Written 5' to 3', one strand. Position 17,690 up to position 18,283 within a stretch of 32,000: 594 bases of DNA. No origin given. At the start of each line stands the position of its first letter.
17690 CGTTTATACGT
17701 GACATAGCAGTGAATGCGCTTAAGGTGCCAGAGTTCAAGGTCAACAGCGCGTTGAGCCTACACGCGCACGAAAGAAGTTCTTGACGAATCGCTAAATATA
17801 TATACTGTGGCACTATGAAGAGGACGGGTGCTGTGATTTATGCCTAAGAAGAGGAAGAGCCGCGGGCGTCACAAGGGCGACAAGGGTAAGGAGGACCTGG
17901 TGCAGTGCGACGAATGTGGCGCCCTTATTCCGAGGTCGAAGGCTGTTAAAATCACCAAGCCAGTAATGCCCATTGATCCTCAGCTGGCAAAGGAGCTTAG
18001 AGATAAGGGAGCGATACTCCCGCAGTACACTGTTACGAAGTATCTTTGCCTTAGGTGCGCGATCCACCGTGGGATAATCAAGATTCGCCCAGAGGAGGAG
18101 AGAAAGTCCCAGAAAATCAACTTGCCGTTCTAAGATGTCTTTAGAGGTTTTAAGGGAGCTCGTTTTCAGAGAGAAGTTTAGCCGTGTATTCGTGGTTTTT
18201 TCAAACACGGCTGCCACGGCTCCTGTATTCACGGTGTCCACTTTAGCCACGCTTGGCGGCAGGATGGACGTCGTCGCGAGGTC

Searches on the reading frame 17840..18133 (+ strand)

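Call 70: search_protein_families(library=pfam, proteins=[window:17840-18133:+], max_evalue=0.001)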
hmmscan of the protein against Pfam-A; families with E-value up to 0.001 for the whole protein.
window:17840-18133:+ (97 aa): 1 family
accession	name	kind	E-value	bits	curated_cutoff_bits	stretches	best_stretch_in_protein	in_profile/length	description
PF01283.25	Ribosomal_S26e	-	8.3e-23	81.3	27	1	1-92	1-96/108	Ribosomal protein S26e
